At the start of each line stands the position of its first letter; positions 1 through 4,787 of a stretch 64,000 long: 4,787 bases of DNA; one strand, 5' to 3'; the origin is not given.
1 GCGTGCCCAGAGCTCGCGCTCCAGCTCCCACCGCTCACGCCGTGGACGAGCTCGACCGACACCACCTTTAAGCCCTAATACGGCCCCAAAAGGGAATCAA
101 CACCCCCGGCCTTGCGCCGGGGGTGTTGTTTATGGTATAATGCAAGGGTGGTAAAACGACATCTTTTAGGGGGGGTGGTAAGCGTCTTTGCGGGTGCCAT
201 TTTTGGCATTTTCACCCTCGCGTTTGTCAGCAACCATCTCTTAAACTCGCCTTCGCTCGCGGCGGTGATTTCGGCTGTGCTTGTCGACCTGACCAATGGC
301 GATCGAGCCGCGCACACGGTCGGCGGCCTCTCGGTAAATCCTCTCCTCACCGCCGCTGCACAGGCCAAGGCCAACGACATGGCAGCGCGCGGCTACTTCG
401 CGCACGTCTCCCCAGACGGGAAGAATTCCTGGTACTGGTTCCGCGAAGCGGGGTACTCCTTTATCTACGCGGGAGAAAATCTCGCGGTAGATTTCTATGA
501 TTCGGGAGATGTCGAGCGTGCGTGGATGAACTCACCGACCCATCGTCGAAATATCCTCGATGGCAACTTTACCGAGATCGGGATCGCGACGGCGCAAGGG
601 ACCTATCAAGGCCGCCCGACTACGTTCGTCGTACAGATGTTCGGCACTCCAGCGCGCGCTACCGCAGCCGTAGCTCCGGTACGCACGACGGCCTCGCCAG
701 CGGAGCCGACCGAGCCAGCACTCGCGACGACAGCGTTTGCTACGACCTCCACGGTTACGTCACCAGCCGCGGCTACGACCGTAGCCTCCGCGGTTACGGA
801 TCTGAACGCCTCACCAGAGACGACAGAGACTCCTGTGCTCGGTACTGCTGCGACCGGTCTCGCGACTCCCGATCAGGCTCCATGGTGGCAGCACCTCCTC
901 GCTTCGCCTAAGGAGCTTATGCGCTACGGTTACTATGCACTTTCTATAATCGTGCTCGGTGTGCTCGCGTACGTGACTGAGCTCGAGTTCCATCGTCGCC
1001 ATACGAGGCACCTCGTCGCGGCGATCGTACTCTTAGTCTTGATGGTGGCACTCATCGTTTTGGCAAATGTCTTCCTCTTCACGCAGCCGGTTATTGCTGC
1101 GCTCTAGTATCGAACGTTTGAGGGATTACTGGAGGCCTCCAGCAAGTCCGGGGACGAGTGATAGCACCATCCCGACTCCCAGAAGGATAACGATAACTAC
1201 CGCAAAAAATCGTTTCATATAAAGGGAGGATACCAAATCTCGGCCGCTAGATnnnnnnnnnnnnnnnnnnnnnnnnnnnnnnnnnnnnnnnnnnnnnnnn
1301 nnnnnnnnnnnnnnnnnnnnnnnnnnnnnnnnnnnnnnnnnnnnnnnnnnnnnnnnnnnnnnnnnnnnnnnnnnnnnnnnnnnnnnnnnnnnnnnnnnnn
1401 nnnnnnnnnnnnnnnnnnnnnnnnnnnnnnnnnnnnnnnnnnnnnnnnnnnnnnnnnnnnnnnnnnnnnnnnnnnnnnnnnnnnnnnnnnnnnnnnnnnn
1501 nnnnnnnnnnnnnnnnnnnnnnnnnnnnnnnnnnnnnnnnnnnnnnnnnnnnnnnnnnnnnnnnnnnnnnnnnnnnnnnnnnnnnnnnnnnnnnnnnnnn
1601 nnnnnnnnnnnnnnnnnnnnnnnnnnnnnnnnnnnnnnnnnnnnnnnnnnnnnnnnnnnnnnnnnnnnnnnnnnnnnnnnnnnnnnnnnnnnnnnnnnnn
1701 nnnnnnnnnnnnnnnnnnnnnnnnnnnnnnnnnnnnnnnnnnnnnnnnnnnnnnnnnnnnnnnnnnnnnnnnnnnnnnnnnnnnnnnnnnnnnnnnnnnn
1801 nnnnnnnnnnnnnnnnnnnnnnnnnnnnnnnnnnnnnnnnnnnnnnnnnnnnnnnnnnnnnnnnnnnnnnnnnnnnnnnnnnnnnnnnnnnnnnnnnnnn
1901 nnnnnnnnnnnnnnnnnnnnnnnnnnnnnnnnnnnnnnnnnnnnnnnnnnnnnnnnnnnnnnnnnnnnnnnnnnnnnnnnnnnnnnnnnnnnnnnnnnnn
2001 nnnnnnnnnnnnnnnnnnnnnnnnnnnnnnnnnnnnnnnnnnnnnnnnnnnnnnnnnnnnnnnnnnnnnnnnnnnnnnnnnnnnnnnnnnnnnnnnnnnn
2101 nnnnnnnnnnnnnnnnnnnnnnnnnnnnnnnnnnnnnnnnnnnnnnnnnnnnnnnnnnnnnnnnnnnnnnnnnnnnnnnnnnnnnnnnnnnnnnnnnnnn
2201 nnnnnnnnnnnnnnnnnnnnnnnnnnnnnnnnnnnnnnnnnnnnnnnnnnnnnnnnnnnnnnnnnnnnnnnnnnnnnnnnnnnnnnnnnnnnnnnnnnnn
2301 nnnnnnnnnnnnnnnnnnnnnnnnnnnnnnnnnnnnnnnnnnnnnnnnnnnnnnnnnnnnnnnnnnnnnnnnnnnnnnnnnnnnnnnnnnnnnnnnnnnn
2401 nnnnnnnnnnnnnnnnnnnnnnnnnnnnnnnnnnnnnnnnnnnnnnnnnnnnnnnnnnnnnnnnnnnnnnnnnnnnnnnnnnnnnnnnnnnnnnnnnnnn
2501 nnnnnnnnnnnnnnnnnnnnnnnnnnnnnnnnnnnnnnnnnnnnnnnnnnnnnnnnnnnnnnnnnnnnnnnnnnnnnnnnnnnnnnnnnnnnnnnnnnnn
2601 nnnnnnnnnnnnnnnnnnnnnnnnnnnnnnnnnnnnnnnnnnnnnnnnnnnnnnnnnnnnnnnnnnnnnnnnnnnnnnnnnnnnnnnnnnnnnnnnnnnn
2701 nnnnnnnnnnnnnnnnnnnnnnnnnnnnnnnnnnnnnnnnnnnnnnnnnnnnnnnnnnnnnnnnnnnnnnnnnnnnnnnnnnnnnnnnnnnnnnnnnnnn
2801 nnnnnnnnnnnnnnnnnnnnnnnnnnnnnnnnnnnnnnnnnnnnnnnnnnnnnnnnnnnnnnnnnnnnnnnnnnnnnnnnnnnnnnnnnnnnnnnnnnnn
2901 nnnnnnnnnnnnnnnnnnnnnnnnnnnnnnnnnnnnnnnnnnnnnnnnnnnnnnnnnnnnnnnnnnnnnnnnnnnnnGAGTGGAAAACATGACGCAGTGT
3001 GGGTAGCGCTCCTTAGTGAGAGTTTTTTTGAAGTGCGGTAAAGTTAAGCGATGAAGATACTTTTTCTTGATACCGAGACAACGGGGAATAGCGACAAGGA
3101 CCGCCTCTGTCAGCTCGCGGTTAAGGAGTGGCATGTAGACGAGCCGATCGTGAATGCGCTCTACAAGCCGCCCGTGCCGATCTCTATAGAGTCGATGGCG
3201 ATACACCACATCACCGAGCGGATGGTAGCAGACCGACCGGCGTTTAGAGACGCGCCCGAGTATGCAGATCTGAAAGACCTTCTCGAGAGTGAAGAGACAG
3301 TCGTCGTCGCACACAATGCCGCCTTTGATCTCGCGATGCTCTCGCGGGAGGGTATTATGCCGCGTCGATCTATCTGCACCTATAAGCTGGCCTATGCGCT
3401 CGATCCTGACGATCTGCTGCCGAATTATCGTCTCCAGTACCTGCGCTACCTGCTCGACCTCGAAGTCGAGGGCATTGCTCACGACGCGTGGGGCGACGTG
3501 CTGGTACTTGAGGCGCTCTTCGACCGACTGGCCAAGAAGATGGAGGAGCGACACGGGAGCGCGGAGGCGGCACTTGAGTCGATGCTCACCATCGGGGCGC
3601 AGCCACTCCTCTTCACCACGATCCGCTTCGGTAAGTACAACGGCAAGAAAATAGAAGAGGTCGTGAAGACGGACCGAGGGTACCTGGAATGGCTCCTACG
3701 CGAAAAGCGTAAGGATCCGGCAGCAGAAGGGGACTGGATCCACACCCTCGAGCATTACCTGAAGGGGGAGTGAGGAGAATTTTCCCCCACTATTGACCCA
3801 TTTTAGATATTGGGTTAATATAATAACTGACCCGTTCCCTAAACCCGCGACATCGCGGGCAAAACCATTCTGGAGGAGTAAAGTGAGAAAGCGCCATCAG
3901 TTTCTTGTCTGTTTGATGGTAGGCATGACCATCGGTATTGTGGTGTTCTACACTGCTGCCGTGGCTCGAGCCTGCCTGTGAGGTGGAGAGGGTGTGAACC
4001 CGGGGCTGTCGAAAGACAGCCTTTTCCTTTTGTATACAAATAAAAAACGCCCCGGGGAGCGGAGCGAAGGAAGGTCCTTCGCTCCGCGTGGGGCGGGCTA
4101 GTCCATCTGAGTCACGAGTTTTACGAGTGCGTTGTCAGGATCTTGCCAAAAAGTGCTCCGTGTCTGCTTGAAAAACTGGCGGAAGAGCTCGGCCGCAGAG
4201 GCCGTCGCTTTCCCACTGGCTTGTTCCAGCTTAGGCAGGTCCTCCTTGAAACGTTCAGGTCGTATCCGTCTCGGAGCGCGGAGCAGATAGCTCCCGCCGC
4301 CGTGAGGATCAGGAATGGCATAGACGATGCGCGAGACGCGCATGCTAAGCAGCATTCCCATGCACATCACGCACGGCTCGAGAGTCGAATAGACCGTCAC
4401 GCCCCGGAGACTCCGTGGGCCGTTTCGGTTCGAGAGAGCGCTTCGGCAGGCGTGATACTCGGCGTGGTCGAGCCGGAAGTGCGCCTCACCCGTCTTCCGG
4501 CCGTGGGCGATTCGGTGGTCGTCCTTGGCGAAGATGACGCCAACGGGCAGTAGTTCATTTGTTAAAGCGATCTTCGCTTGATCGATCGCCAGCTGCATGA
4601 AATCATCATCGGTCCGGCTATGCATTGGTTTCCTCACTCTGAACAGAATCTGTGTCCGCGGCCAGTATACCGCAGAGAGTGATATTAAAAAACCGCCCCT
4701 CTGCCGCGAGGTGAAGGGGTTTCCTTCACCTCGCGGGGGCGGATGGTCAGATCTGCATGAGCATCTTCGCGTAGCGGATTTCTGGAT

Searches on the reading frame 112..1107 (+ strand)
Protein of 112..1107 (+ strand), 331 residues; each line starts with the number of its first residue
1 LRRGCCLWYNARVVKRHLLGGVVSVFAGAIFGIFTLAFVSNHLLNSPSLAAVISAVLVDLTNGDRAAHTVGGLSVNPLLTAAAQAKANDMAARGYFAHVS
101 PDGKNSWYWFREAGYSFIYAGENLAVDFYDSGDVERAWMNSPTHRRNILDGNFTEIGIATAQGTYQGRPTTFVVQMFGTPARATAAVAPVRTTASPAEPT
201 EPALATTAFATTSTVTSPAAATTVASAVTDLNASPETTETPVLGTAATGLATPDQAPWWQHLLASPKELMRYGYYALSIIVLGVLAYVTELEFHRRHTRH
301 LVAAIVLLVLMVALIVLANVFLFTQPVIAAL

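Call 9: search_protein_families(library=pfam, proteins=[window:112-1107:+], max_evalue=0.001)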
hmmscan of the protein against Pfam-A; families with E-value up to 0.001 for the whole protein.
window:112-1107:+ (331 aa): 1 family
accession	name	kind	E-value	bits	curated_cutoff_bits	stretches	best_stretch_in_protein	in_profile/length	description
PF00188.32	CAP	-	1.1e-17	65.4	21.1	1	58-177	1-117/117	Cysteine-rich secretory protein family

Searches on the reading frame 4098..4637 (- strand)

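Call 9: search_protein_families(library=pfam, proteins=[window:4098-4637:-], max_evalue=0.001)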
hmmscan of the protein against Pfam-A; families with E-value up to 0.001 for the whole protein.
window:4098-4637:- (179 aa): 3 families
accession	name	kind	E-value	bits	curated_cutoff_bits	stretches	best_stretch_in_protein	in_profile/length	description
PF00383.29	dCMP_cyt_deam_1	-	5e-17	62.1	25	1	8-107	2-101/102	Cytidine and deoxycytidylate deaminase zinc-binding region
PF14437.12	MafB19-deam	-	8.6e-14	52.1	27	1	10-114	3-107/142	MafB19-like deaminase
PF14439.12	Bd3614-deam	-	0.00047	20.6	38.5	1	55-111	33-93/113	Bd3614-like deaminase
